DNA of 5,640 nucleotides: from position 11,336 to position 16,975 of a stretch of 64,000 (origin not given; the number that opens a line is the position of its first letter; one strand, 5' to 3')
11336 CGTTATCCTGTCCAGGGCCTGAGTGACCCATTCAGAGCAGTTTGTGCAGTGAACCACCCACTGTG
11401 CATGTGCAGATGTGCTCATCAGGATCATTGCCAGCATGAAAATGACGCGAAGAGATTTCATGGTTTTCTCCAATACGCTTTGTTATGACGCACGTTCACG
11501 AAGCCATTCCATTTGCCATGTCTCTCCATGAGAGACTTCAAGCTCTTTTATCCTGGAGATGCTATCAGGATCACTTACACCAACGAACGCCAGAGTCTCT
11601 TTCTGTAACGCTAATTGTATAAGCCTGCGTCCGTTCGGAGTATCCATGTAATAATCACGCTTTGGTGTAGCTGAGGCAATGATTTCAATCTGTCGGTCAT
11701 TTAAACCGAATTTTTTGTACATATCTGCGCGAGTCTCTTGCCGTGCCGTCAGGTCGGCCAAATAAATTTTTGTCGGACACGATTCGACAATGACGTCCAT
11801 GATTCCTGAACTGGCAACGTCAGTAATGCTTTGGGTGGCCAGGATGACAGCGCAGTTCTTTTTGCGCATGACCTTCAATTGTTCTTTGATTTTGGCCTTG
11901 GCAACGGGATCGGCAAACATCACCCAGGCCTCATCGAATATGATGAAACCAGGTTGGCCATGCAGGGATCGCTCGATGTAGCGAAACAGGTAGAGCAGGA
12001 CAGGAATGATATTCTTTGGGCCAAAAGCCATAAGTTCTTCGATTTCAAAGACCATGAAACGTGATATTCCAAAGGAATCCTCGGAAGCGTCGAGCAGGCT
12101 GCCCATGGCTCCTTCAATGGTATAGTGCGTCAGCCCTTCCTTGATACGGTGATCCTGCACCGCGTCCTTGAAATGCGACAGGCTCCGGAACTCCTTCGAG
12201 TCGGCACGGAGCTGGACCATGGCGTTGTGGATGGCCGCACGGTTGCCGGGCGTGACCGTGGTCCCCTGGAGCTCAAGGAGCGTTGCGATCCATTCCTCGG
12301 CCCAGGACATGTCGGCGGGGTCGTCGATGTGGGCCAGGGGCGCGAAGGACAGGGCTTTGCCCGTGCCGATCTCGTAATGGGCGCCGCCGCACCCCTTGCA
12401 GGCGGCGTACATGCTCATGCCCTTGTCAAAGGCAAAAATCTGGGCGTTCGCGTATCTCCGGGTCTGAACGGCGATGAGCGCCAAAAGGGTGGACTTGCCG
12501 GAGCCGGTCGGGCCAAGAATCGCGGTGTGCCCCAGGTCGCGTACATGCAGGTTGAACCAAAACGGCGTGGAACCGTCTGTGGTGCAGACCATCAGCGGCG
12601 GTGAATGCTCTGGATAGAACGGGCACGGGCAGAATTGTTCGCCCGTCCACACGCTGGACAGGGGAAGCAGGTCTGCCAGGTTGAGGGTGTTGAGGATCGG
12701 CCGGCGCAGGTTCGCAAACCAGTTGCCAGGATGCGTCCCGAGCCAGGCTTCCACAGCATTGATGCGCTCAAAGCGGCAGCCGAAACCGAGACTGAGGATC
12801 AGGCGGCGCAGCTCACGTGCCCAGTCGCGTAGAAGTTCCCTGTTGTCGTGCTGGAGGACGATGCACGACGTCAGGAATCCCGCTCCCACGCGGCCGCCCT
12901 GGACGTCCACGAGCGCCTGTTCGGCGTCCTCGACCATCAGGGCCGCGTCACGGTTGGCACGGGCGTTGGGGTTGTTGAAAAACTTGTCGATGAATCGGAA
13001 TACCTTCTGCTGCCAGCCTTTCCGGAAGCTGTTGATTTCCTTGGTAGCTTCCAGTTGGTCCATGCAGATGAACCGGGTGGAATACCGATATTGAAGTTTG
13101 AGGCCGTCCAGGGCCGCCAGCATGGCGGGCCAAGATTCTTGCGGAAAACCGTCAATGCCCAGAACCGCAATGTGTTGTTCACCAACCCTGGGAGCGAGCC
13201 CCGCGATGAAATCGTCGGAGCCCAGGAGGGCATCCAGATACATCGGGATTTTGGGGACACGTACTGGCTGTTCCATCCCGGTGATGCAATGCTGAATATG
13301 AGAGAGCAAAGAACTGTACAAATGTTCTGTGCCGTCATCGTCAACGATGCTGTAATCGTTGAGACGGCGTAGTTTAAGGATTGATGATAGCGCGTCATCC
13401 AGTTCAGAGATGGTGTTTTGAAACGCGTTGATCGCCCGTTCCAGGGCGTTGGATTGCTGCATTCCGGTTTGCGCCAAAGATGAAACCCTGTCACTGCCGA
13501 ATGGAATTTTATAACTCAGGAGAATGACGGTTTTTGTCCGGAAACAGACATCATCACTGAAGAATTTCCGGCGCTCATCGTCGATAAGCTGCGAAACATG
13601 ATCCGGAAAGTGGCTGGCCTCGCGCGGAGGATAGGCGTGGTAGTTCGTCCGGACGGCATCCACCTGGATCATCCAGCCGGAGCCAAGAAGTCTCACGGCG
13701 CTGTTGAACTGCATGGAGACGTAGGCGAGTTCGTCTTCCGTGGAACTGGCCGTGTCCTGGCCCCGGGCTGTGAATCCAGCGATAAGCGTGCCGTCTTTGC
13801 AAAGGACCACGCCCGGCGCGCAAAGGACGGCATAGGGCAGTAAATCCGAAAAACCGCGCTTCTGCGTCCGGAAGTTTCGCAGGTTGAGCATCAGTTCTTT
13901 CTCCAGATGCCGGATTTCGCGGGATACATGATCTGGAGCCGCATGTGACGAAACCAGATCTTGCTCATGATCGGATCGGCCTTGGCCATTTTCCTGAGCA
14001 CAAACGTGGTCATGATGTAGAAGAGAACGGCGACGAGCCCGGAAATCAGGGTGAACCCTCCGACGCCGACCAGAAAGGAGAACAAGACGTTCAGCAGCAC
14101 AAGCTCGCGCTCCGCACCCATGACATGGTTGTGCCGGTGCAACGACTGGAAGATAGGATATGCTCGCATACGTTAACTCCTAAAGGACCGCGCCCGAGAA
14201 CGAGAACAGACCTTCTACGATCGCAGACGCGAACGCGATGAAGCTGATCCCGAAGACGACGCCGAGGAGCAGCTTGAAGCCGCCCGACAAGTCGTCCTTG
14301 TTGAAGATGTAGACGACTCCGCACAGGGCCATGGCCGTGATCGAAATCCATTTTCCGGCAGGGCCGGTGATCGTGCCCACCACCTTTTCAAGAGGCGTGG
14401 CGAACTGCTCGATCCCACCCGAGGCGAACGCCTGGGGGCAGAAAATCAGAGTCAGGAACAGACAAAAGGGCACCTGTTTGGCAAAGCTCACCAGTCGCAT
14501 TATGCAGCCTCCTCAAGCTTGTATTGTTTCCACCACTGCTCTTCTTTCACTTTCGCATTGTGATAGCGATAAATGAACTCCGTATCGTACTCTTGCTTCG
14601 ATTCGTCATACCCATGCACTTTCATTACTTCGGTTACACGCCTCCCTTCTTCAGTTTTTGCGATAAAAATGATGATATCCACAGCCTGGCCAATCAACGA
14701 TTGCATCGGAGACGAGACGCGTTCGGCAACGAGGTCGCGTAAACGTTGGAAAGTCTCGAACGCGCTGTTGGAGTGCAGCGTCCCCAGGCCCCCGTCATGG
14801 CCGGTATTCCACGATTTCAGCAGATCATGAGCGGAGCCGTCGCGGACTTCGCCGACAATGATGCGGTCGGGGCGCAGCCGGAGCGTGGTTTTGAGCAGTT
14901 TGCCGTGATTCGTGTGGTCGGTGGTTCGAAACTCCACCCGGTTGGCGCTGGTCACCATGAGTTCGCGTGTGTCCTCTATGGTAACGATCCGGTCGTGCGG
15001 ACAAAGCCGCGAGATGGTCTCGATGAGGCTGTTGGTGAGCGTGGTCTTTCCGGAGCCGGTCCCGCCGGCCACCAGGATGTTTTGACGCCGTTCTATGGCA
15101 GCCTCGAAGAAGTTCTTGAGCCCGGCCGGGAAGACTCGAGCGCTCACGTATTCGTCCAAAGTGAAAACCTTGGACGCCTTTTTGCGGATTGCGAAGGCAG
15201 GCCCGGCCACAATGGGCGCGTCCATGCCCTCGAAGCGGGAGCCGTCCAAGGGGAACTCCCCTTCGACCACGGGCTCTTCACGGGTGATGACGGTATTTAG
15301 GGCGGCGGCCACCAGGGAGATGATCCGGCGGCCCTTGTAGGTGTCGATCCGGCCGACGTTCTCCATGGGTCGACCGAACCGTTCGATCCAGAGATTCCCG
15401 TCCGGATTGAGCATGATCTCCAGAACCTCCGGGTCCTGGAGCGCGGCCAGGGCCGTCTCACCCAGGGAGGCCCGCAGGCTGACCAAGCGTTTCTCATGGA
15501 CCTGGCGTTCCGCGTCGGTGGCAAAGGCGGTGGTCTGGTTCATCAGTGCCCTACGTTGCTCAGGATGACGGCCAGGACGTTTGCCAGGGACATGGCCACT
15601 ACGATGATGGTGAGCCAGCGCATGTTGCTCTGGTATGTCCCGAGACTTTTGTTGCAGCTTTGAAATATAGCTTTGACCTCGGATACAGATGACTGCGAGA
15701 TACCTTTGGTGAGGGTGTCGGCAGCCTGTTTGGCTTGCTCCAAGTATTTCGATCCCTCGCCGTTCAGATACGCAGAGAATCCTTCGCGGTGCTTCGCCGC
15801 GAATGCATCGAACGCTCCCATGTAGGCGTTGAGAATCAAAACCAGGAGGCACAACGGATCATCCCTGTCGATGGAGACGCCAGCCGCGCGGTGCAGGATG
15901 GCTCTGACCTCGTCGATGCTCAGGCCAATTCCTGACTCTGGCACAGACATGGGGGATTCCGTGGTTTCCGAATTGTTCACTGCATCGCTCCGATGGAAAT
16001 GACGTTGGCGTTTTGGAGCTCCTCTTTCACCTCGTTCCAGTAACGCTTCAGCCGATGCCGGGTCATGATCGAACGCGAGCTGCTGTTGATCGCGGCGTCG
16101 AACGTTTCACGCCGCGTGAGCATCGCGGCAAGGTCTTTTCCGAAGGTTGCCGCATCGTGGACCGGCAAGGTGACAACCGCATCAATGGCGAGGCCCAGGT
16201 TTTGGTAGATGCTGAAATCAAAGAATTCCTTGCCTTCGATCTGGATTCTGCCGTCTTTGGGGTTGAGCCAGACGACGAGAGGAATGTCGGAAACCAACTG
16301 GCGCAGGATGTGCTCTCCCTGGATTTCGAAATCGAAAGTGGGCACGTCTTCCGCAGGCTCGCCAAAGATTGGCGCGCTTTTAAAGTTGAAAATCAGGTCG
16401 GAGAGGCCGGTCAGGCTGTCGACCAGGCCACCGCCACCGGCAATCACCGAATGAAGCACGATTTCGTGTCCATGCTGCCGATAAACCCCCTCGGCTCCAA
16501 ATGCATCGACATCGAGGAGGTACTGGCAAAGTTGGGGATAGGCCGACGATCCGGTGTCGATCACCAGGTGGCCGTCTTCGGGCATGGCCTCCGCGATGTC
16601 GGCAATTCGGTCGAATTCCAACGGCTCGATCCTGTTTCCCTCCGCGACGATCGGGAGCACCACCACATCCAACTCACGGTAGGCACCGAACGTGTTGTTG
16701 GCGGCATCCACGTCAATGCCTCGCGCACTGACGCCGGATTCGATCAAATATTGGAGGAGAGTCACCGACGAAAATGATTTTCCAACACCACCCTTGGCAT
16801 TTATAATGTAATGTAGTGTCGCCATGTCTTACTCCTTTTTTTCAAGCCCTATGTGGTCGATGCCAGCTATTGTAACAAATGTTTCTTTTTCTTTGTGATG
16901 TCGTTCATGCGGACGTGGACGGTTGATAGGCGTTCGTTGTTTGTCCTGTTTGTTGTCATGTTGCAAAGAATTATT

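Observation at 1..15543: A Trb-type T4SS operon runs without a break into a type IVb pilus operon, and pil genes occupy the VirB10/TrbI slot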

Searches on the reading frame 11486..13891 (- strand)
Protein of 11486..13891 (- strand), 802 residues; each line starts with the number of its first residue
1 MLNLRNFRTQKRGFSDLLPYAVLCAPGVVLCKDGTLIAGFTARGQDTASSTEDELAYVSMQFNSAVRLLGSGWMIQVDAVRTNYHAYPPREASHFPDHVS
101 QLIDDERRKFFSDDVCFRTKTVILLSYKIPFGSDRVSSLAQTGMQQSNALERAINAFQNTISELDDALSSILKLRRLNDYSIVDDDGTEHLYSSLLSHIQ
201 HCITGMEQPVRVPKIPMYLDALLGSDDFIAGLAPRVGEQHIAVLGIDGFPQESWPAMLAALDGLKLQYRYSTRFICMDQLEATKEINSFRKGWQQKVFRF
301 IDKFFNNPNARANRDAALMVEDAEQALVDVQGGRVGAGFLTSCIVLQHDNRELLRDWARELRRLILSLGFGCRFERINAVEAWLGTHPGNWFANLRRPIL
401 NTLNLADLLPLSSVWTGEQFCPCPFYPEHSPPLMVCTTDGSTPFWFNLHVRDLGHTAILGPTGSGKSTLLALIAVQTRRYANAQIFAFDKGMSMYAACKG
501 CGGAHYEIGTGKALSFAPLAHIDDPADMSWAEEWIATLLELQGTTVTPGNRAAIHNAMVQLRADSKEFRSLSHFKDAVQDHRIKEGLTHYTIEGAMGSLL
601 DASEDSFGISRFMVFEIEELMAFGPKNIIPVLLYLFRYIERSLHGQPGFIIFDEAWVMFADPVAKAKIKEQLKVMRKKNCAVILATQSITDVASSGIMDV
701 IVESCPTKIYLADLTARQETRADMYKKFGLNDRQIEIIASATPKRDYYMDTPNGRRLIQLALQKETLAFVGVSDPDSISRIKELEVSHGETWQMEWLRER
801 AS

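Call 5: search_protein_families(library=pfam, proteins=[window:11486-13891:-], max_evalue=0.01)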
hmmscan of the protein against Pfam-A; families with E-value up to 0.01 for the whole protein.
window:11486-13891:- (802 aa): 10 families
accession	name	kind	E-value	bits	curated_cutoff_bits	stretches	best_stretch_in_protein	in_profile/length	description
PF03135.19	CagE_TrbE_VirB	-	2.1e-15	57.7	21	1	188-396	9-204/204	CagE, TrbE, VirB family, component of type IV transporter system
PF19044.6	P-loop_TraG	-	4.9e-14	52.2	25.8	1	587-742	188-346/413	TraG P-loop domain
PF00005.33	ABC_tran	-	8.4e-05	23.6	25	1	448-479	6-37/137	ABC transporter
PF13555.12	AAA_29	-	0.00011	22.3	27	1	450-475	19-45/61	P-loop containing region of AAA domain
PF12846.13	AAA_10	-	0.00014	21.5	27.5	0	650-696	244-290/362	AAA-like domain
PF01935.23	DUF87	-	0.00016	22.2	23.2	1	455-489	25-59/220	Helicase HerA, central domain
PF13191.12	AAA_16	-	0.0031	18.5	32.6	0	455-561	26-123/167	AAA ATPase domain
PF13476.12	AAA_23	-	0.0057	17.8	27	0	454-474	20-40/201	AAA domain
PF25199.1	nSTAND_NTPase5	-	0.0061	16.8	34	0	456-491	44-79/145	Novel STAND NTPase 5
PF13401.12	AAA_22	-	0.0066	17.2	27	0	454-536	6-53/130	AAA domain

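Call 97: search_protein_families(library=ncbifam, proteins=[window:11486-13891:-], max_evalue=0.001)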
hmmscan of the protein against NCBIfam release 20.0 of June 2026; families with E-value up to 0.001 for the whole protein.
window:11486-13891:- (802 aa): 26 families (the best 25 are shown)
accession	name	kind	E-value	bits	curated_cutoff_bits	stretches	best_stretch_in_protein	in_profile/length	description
NF010466.0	PRK13891.1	subfamily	2.1e-284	945.6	1322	1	2-800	31-841/852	conjugal transfer protein TrbE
NF010404.0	PRK13830.1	subfamily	2.6e-270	898.7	810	1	1-800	1-806/818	conjugal transfer protein TrbE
NF010447.0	PRK13873.1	equivalog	9.6e-227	754.8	1020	1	1-800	1-792/815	conjugal transfer protein TrbE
TIGR00929.1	VirB4_CagE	subfamily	3.7e-166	554.6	643.1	1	8-800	2-788/792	VirB4 family type IV secretion/conjugal transfer ATPase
NF010473.0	PRK13898.1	equivalog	6.5e-62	209.7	1050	1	316-749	315-742/801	type IV secretion system ATPase VirB4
NF010427.0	PRK13853.1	equivalog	8.1e-27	93.5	957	1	12-762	10-742/789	type IV secretion system protein VirB4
TIGR02746.1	TraC-F-type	equivalog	1.8e-18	65.9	567.05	1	401-714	387-710/800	type IV secretion system protein TraC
TIGR03783.1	Bac_Flav_CT_G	subfamily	9.6e-09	33.7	261.55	1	590-734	606-753/829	TraG family conjugative transposon ATPase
NF045975.1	VirB4_plasma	equivalog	4.7e-08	31.2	590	1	610-741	714-864/894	Mbov_0397 family ICE element conjugal transfer ATPase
NF010278.0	PRK13721.1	subfamily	5.5e-08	31.1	1177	1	457-695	483-740/874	type IV secretion system protein TraC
TIGR04520.1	ECF_ATPase_1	equivalog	4.5e-07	29.6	315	0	646-701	154-209/269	energy-coupling factor transporter ATPase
TIGR04521.1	ECF_ATPase_2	equivalog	1.7e-06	27.4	330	0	447-473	25-51/279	energy-coupling factor transporter ATPase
TIGR01277.1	thiQ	equivalog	6.2e-06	26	245.05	1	438-475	9-46/213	thiamine ABC transporter ATP-binding protein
NF008039.0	PRK10771.1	equivalog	2e-05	24.1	298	1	443-475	15-47/234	thiamine ABC transporter ATP-binding protein ThiQ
NF010158.0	PRK13637.1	equivalog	2.2e-05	23.7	390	0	646-741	162-255/287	energy-coupling factor transporter ATPase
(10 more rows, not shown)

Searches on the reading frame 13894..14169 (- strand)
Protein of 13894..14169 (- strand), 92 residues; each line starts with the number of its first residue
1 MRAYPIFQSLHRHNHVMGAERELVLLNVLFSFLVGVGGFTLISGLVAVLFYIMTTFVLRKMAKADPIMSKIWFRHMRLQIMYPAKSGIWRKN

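Call 5: search_protein_families(library=pfam, proteins=[window:13894-14169:-], max_evalue=0.01)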
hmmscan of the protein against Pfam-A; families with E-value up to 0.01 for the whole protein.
window:13894-14169:- (92 aa): 2 families
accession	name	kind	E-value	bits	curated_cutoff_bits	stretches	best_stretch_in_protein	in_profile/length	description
PF05101.18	VirB3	-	2.4e-14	53.8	23.9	1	3-89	2-83/84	Type IV secretory pathway, VirB3-like protein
PF17988.6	VEGFR-2_TMD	-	0.0058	16.5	25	0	43-63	13-33/35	VEGFR-2 Transmembrane domain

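Call 97: search_protein_families(library=ncbifam, proteins=[window:13894-14169:-], max_evalue=0.001)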
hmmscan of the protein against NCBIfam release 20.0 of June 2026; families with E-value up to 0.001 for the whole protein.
window:13894-14169:- (92 aa): 1 family
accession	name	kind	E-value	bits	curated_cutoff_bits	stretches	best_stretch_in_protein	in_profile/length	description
NF010395.0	PRK13823.1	subfamily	1e-22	80.2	60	1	2-92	4-94/103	conjugal transfer protein TrbD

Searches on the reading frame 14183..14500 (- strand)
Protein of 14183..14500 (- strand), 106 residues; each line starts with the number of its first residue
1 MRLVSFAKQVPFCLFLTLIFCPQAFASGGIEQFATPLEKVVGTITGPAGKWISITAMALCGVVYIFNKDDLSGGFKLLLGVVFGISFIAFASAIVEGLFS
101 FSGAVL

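Call 5: search_protein_families(library=pfam, proteins=[window:14183-14500:-], max_evalue=0.01)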
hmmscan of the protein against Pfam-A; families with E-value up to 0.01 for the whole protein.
window:14183-14500:- (106 aa): 1 family
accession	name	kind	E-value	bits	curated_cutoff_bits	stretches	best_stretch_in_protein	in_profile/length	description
PF04956.18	TrbC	-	4.7e-16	59.2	27.9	1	5-97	9-97/98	TrbC/VIRB2 pilin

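Call 97: search_protein_families(library=ncbifam, proteins=[window:14183-14500:-], max_evalue=0.001)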
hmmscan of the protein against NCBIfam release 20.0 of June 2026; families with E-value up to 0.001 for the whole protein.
window:14183-14500:- (106 aa): 1 family
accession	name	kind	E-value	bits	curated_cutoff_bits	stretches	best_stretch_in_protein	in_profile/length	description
NF010445.0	PRK13871.1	equivalog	0.00011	22.4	211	1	14-69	16-73/135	conjugal transfer pilin TrbC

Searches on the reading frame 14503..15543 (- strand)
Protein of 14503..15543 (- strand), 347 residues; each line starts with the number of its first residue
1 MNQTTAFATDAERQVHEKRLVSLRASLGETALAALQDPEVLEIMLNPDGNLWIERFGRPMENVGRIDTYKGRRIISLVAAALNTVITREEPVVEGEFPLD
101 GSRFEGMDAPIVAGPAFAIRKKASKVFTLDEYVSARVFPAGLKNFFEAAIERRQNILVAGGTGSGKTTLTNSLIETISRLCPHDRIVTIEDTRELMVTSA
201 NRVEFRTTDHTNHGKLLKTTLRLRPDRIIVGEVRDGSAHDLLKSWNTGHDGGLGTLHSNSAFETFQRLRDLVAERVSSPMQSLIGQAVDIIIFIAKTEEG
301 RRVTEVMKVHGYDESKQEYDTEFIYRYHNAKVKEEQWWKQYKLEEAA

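Call 97: search_protein_families(library=ncbifam, proteins=[window:14503-15543:-], max_evalue=0.001)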
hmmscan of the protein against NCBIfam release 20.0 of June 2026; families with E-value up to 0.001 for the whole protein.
window:14503-15543:- (347 aa): 20 families
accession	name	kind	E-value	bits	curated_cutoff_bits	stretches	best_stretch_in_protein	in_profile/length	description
TIGR02782.1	TrbB_P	equivalog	8.3e-120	399.7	304.55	1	21-316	4-300/303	P-type conjugative transfer ATPase TrbB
NF010407.0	PRK13833.1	subfamily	4.9e-107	358.1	499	1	15-326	6-315/323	conjugal transfer protein TrbB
NF010469.0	PRK13894.1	subfamily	8.7e-103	344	508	1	12-316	8-314/320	conjugal transfer ATPase TrbB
TIGR02788.1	VirB11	equivalog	3.2e-54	184.1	249.95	2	142-307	133-307/308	P-type DNA transfer ATPase VirB11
TIGR03819.1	heli_sec_ATPase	hypoth_equivalog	6.3e-50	170.3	373.15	1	27-306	50-338/340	TadA family conjugal transfer-associated ATPase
NF010475.0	PRK13900.1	equivalog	2.9e-39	135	389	2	142-307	149-323/333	type IV secretion system ATPase VirB11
NF010425.0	PRK13851.1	equivalog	1e-29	103.6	461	1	142-306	151-324/344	type IV secretion system protein VirB11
NF058587.1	archaellum_moto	equivalog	4.2e-29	101.7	550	1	78-329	199-453/527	archaellum flagellar ATPase motor FlaI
TIGR01420.1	pilT_fam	subfamily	1.4e-21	77.1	319.1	1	144-291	112-262/343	PilT/PilU family type 4a pilus ATPase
NF041000.1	ATPase_ComGA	equivalog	3.8e-20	72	300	1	141-275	115-249/267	competence type IV pilus ATPase ComGA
NF007755.0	PRK10436.1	equivalog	9.5e-19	67.4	617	1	142-284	208-350/465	type II secretion system protein GspE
TIGR02538.1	type_IV_pilB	equivalog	2.9e-18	65.8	675.65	1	143-271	305-432/564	type IV-A pilus assembly ATPase PilB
NF053672.1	bindosome_BasE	exception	1.9e-17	63.2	1000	1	72-328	188-444/512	bindosome assembly system ATPase subunit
TIGR02533.1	type_II_gspE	equivalog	9.3e-17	60.8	630.25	1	144-291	233-381/486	type II secretion system ATPase GspE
NF053534.1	T4PilAsmATPsTfpB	equivalog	5.1e-14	51.6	850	1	154-272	337-453/584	type IV pilus assembly ATPase TfpB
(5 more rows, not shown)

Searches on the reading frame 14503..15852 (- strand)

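Call 5: search_protein_families(library=pfam, proteins=[window:14503-15852:-], max_evalue=0.01)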
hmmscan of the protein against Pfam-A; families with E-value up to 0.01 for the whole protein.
window:14503-15852:- (450 aa): 10 families
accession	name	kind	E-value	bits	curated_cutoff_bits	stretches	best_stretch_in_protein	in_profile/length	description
PF00437.27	T2SSE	-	1.3e-38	133.1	24.9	1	143-395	16-273/370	Type II/IV secretion system protein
PF06745.19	ATPase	-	5.5e-05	23.1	26.6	1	244-320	7-84/231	KaiC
PF04851.21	ResIII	-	0.00014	22.2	22.5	1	246-333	13-104/164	Type III restriction enzyme, res subunit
PF00270.35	DEAD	-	0.00028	21.1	26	1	251-310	10-69/167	DEAD/DEAH box helicase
PF01580.24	FtsK_SpoIIIE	-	0.00033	20.6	24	1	241-277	23-60/221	FtsK/SpoIIIE family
PF13191.12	AAA_16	-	0.00045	21.2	32.6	1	245-303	12-58/167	AAA ATPase domain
PF13245.12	AAA_19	-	0.0009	19.9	25.1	1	255-297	10-52/134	AAA domain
PF13238.12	AAA_18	-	0.0068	17.3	29.4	0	259-333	1-77/128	AAA domain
PF12775.13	AAA_7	-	0.0072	16.3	25.8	0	247-281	24-58/181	P-loop containing dynein motor region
PF06414.18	Zeta_toxin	-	0.0072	16.2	22.3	0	254-293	14-50/199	Zeta toxin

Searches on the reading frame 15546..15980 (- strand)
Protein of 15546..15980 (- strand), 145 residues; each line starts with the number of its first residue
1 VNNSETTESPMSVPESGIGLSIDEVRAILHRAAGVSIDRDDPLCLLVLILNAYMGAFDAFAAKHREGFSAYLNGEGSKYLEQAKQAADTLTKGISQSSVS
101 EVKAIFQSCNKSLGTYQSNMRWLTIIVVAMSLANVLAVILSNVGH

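Call 5: search_protein_families(library=pfam, proteins=[window:15546-15980:-], max_evalue=0.01)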
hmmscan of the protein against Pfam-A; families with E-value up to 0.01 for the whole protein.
window:15546-15980:- (145 aa): 0 families

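Call 51: search_protein_families(library=ncbifam, proteins=[window:15546-15980:-], max_evalue=0.01)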
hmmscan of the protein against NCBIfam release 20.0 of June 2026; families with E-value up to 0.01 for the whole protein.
window:15546-15980:- (145 aa): 0 families

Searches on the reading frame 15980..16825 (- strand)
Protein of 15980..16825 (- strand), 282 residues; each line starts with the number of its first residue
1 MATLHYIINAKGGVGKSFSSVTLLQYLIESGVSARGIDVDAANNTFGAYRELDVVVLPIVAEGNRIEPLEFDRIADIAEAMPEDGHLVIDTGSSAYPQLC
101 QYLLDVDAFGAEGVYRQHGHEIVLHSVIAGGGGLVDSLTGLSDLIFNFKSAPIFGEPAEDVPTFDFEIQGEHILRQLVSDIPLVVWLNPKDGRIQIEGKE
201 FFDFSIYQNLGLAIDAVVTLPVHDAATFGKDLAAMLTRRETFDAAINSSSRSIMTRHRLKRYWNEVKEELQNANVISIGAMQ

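Call 5: search_protein_families(library=pfam, proteins=[window:15980-16825:-], max_evalue=0.01)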
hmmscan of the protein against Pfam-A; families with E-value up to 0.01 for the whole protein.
window:15980-16825:- (282 aa): 3 families
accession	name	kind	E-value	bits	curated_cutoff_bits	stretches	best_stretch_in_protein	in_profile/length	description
PF01656.29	CbiA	-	3.5e-07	30.6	25.4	1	7-224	3-54/125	CobQ/CobB/MinD/ParA nucleotide binding domain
PF13614.12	AAA_31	-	0.0005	20.5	27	1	7-46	6-46/177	AAA domain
PF09140.17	MipZ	-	0.0009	19.1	20.7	1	8-51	6-49/262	ATPase MipZ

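Call 97: search_protein_families(library=ncbifam, proteins=[window:15980-16825:-], max_evalue=0.001)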
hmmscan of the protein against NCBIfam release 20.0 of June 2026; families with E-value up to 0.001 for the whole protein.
window:15980-16825:- (282 aa): 1 family
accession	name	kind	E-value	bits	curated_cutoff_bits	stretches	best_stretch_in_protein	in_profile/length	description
NF010461.0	PRK13886.1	subfamily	2.4e-52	177.7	360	2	1-151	1-145/241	conjugal transfer protein TraL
